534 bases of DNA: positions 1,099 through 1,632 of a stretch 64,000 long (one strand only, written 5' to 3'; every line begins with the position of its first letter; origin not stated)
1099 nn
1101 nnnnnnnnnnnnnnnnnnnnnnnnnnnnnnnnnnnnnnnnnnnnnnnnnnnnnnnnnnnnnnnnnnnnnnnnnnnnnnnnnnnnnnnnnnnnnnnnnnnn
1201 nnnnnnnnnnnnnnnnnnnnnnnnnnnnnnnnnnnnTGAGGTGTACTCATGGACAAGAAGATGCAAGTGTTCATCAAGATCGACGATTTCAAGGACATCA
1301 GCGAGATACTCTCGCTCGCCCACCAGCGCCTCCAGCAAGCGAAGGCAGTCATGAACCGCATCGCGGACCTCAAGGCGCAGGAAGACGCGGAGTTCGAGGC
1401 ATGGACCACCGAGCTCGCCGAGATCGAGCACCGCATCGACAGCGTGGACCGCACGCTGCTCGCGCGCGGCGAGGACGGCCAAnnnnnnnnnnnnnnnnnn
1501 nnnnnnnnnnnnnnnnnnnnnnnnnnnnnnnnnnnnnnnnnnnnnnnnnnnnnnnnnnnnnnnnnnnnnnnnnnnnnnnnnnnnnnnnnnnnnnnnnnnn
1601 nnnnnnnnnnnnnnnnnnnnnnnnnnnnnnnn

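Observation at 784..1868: Tandem triplet of paralogous small coiled-coil genes of unknown function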

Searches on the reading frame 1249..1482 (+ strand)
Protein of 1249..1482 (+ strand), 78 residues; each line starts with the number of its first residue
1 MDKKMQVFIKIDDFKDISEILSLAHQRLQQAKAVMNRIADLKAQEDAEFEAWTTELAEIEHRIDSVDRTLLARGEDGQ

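Call 4: search_protein_families(library=pfam, proteins=[window:1249-1482:+], max_evalue=10)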
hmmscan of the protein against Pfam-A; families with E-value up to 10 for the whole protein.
window:1249-1482:+ (78 aa): 7 families
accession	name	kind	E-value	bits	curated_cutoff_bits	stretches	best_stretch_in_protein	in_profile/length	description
PF25252.1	DUF7854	-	0.0051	17.3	32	1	35-70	1-38/81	Family of unknown function (DUF7854)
PF03449.20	GreA_GreB_N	-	0.023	15.3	24.5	1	25-70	20-66/71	Transcription elongation factor, N-terminal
PF21773.2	ODAD1_CC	-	0.03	13.9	27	1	15-65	58-108/287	ODAD1 central coiled coil region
PF11172.13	DUF2959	-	0.033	14.8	26.8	1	27-61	66-100/190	Protein of unknown function (DUF2959)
PF20489.3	Birna_RdRp_C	-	0.11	13.5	28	1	22-58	41-75/106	Birnavirus RNA dependent RNA polymerase (VP1), C-terminal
PF25501.1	DUF7914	-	0.22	10.6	27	1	2-50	293-342/403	Domain of unknown function (DUF7914)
PF22618.1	RskA_N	-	1.3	9.7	27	1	54-70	16-32/48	Anti-sigma-K factor RskA, N-terminal domain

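Call 5: search_protein_families(library=ncbifam, proteins=[window:1249-1482:+], max_evalue=10)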
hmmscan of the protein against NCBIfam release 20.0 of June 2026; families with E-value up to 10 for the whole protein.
window:1249-1482:+ (78 aa): 8 families
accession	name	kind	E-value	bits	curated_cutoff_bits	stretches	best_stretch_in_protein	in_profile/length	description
TIGR03719.1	ABC_ABC_ChvD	subfamily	0.0019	16.9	806.75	1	10-68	78-136/552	energy-dependent translational throttle protein EttA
NF008775.0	PRK11819.1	equivalog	0.0026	16.4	599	1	10-69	80-139/556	energy-dependent translational throttle protein EttA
NF010680.0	PRK14079.1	equivalog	0.0062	15.6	386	1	26-73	147-194/349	recombination protein F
NF047516.1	LA_3659_fam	equivalog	0.011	15.3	36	1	28-70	60-98/221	LA_3659 family protein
NF047514.1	SpiroCoCo_N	equivalog_domain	0.011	15.3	75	1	28-70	60-98/221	SpiroCoCo family coiled-coil protein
NF007380.0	PRK09894.1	equivalog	0.019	14.3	256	1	20-72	74-126/296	diguanylate cyclase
TIGR02508.1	type_III_yscG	equivalog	0.024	14.9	97.15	1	14-57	68-111/116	YscG family type III secretion system chaperone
TIGR01149.1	mtrG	equivalog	0.1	12.5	50.65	1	45-67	10-32/70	tetrahydromethanopterin S-methyltransferase subunit MtrG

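Call 17: find_homologous_proteins(query=window:1249-1482:+, max_evalue=0.01)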
Query window:1249-1482:+ (78 aa): 11 proteins with E <= 0.01 among 12 candidates.
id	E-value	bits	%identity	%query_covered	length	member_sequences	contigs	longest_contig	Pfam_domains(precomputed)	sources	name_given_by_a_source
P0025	1.1e-41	157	100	100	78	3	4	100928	-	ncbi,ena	-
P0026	7.7e-30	120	76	97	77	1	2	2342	-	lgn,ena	-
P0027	2.0e-29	118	76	97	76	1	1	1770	-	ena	-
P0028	1.2e-28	116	74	99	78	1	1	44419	-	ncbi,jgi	jgi:hypothetical protein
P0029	2.1e-28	115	73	96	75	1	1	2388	-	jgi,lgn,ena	-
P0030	3.5e-28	114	73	99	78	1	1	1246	-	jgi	jgi:hypothetical protein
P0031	1.1e-26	110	75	92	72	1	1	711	-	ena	-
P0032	1.1e-24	103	72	96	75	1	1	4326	-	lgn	-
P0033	2.4e-24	102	71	90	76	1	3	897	-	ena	-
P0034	8.0e-24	101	69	96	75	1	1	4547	-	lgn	-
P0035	3.8e-23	99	65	95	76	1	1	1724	-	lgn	-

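Call 34: search_protein_representatives(alignment_id=A5)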
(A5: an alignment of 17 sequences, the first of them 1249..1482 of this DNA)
Query: 17 sequences, 140 profile positions. Proteins with E-value up to 0.001 (for the whole library): 3308; up to 1e-10: 1257; up to 1e-30: 7. The best 150 are listed.
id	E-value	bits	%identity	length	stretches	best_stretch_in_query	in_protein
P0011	6.2e-37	143.3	-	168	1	2-137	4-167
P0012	1.4e-36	142.2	-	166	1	2-138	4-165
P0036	3.7e-36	140.8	-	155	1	2-137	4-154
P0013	3.9e-36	140.7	-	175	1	2-139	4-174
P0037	4.3e-33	130.8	-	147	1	2-137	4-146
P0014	3.3e-31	124.7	-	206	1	1-138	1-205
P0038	5.6e-31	124.0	-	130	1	27-138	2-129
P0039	2.8e-30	121.7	-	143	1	2-137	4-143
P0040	2.5e-28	115.4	-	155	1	2-137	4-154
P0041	3.8e-28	114.8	-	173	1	2-138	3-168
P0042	6.0e-28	114.1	-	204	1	2-137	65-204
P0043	9.0e-28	113.6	-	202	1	1-138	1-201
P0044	1.2e-27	113.2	-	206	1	12-137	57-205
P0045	7.0e-27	110.7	-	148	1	3-136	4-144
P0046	1.0e-26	110.1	-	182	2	12-137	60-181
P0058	5.9e-25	104.5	-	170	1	1-136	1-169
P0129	1.1e-20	90.6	-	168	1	2-136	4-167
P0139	2.6e-20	89.4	-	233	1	1-139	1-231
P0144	3.6e-20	89.0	-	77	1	67-136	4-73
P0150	4.3e-20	88.7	-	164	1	2-138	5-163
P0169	3.0e-19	86.0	-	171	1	3-137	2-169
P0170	3.1e-19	85.9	-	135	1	1-134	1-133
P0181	5.7e-19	85.1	-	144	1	2-135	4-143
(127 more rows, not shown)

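Call 37: list_cluster_members(proteins=[P0043, P0058, P0169, P0170, P0181, P0139, P0150, P0044, P0144, P0129])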
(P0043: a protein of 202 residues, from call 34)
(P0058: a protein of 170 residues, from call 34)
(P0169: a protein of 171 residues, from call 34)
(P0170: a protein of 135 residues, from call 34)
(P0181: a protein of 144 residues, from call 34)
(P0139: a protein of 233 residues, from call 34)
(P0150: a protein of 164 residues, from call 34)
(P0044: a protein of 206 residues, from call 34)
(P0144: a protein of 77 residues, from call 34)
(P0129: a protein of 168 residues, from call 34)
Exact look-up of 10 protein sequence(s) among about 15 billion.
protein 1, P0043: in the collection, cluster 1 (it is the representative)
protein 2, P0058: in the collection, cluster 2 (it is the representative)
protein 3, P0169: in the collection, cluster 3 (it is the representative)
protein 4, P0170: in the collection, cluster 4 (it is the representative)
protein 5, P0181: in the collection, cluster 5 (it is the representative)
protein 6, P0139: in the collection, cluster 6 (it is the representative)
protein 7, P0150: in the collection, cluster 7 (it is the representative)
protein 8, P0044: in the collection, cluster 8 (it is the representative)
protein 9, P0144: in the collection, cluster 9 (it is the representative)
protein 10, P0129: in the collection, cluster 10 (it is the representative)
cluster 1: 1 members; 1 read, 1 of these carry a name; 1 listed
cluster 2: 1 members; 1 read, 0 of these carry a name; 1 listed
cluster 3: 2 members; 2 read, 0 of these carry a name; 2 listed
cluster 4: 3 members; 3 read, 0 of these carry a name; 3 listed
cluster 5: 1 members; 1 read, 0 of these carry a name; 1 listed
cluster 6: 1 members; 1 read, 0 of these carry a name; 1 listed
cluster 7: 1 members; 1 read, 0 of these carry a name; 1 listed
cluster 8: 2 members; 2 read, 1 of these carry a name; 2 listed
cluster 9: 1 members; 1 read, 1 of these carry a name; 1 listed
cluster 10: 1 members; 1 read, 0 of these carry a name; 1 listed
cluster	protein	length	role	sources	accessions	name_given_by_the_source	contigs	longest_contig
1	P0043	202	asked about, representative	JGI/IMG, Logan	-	hypothetical protein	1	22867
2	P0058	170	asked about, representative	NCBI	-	-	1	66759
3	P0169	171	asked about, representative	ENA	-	-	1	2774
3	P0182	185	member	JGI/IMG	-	-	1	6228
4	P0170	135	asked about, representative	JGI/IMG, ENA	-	-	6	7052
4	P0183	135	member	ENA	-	-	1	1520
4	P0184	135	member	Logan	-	-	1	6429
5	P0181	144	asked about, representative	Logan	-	-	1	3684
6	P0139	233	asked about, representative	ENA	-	-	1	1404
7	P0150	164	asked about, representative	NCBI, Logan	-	-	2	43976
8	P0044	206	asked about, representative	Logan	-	-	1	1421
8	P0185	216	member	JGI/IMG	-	hypothetical protein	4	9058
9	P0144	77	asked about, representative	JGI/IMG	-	predicted S18 family serine protease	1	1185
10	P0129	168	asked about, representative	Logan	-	-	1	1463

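Call 60: find_related_loci(query=A9, collection=metagenome_contigs, flank=6000)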
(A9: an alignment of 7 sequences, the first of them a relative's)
Query A9 (135 aa) in metagenome_contigs; peptide patterns used: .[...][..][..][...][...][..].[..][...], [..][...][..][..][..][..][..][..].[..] (x = any residue, [..] = any of these).
600 stretches matched a pattern (row limit reached: there are more); 96 encode a relative of the query (tblastn E <= 1e-3); the best 80 are kept; 80 distinct loci.
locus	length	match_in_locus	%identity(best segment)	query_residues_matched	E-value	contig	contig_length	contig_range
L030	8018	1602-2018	46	1-135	6e-33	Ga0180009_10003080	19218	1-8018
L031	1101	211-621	44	1-135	5e-32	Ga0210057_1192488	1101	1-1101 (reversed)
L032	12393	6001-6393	46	1-135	9e-31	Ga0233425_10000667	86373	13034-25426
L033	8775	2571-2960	47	1-135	3e-30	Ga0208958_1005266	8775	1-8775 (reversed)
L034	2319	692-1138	44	1-135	7e-29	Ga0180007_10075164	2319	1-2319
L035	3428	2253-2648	43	1-135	3e-27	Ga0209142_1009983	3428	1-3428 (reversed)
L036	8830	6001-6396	43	1-135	3e-27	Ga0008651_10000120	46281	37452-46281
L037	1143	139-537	42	1-133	1e-27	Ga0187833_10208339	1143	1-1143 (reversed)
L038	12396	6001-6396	42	1-135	3e-25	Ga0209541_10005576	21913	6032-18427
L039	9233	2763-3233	36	1-135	1e-22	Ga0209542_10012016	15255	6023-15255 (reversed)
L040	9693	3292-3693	38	1-135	2e-22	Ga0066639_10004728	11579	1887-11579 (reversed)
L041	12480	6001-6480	32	1-135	7e-22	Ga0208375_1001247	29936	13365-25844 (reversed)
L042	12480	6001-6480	32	1-135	7e-22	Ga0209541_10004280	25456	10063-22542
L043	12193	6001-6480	32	1-135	7e-22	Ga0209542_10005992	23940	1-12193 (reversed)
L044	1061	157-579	37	1-135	6e-21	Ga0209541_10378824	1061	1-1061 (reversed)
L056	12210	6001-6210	44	66-135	2e-16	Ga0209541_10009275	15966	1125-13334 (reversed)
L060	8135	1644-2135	34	1-135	4e-15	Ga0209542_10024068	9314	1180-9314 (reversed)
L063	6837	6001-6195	40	69-133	5e-14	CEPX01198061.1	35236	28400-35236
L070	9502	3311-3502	33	70-133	2e-11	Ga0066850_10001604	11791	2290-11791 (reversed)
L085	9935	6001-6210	33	64-133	2e-9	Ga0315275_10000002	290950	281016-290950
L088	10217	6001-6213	32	64-134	3e-9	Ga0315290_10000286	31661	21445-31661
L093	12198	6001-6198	29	68-133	7e-9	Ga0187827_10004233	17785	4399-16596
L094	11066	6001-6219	32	60-133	2e-7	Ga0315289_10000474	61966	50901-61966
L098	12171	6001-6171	40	69-122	3e-6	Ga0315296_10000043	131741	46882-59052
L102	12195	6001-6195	33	53-121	1e-5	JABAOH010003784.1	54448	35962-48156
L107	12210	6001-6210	26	64-133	4e-5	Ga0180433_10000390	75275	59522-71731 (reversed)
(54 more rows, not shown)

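Call 66: list_cluster_members(proteins=[L032:6001-6393:+, L070:2930-3517:+, L094:5818-6333:+, L098:5869-6315:+, L102:5848-6402:+, L107:5734-6333:+, L063:5302-5979:+, L085:5247-5981:+, L093:5569-6213:+, L056:5734-6213:+])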
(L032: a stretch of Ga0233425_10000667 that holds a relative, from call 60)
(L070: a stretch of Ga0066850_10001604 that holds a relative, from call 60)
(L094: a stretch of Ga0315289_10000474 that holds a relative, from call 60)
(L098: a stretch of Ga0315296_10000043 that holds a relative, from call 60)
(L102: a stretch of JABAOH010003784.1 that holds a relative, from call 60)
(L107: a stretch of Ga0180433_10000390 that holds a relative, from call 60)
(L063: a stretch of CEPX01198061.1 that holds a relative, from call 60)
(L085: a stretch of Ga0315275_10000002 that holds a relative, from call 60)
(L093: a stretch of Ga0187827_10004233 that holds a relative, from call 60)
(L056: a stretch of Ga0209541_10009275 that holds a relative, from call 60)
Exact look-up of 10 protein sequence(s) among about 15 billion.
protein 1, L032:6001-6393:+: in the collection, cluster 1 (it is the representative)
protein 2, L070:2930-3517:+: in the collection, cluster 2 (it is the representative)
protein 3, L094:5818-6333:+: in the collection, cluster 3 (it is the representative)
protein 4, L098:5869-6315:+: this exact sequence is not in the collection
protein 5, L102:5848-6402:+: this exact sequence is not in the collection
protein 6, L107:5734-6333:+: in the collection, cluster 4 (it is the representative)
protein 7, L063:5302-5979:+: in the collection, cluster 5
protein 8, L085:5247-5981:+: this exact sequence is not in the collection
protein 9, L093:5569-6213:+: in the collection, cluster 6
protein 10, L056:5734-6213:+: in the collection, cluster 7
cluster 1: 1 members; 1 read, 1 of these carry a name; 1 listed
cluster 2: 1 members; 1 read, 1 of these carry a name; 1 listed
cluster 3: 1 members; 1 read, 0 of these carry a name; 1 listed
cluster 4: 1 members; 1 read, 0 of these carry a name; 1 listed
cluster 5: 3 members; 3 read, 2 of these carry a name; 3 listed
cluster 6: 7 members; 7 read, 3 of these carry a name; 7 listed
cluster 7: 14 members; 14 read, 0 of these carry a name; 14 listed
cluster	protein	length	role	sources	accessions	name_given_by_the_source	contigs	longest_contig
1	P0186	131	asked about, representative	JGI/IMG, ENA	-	hypothetical protein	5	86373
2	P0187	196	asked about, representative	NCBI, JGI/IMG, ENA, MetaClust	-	\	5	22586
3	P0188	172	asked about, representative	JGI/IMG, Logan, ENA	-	-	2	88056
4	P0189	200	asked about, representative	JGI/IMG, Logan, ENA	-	-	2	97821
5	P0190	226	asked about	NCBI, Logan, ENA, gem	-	-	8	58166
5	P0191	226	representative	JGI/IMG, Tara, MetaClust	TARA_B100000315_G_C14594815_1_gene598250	strand:+ start:33701 stop:34381 length:681 start_codon:yes stop_codon:yes ... | TARA_037_MES_0.22-1.6_C14594815_1_gene598250 "" ""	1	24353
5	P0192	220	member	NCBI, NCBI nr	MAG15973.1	hypothetical protein CMO88_02835 [Candidatus Woesearchaeota archaeon] | hypothetical protein [Candidatus Woesearchaeota archaeon]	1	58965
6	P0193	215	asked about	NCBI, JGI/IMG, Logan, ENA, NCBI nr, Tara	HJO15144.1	MAG TPA: hypothetical protein QGG70_03775 [Candidatus Pacearchaeota archaeon] | hypothetical protein | hypothetical protein [Candidatus Pacearchaeota archaeon]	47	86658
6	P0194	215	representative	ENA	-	-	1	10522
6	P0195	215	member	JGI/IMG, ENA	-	hypothetical protein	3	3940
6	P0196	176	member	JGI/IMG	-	hypothetical protein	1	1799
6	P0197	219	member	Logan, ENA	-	-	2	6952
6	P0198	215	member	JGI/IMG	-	-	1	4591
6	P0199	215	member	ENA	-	-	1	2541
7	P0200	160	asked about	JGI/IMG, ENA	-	-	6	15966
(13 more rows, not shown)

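Call 73: search_protein_families(library=pfam, proteins=[L032:5167-5814:-, L070:526-1350:-, L041:3703-4260:-, L088:1336-2772:-, L088:3962-4963:-, L070:4564-5040:+, L070:1395-2240:-, L060:6771-7973:+, L093:6585-8351:+], max_evalue=0.001)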
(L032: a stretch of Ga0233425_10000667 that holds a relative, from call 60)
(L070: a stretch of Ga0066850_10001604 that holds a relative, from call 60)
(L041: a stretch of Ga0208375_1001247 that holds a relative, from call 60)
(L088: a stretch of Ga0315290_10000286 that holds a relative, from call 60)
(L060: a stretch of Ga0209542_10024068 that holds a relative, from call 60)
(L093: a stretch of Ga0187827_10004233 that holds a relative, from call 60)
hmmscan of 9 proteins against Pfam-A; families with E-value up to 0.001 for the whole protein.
L032:5167-5814:- (215 aa): 3 families
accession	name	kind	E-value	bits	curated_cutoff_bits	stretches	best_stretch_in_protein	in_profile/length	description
PF02002.24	TFIIE_alpha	-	7e-16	58.4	22.9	1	8-107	4-103/105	TFIIE alpha subunit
PF08271.17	Zn_Ribbon_TF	-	0.00037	20.4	29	1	113-150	1-38/43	TFIIB zinc-binding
PF22536.2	POLR3C_WHD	-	0.00086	19.7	30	1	7-62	1-56/77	POLR3C, C-terminal winged-helix domain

L070:526-1350:- (274 aa): 0 families

L041:3703-4260:- (185 aa): 1 family
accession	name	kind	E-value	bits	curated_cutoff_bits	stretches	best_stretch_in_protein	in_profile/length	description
PF02163.28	Peptidase_M50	-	2.2e-11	43.9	27.2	2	149-183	162-196/221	Peptidase family M50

L088:1336-2772:- (478 aa): 0 families

L088:3962-4963:- (333 aa): 2 families
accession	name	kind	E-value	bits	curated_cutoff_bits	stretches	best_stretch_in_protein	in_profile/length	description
PF04055.27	Radical_SAM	-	3.2e-23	83.1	29.5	1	77-234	3-163/166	Radical SAM superfamily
PF13353.11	Fer4_12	-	6e-07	30.3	22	1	75-173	9-109/137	4Fe-4S single cluster domain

L070:4564-5040:+ (159 aa): 0 families

L070:1395-2240:- (281 aa): 1 family
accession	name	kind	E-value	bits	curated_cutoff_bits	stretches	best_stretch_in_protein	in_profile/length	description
PF02254.24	TrkA_N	-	9.2e-35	119.9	23.8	1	119-234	1-116/116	TrkA-N domain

L060:6771-7973:+ (401 aa): 2 families
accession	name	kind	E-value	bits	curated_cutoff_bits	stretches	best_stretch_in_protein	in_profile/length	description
PF04894.17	Nre_N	-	1.7e-76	258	25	1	19-274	20-270/270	Archaeal Nre, N-terminal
PF04895.17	Nre_C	-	1.4e-24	86.6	27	1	286-400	1-110/110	Archaeal Nre, C-terminal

L093:6585-8351:+ (589 aa): 2 families
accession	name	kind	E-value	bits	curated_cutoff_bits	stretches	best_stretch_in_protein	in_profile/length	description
PF01411.24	tRNA-synt_2c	-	1.4e-132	443.5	30.3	1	8-438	4-436/552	tRNA synthetases class II (A)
PF07973.19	tRNA_SAD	-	6.7e-17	61.6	24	1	542-584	1-43/44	Threonyl and Alanyl tRNA synthetase second additional domain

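Call 81: search_protein_families(library=phrogs, proteins=[window:1249-1482:+], max_evalue=0.01)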
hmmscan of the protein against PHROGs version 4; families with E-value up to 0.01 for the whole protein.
window:1249-1482:+ (78 aa): 0 families
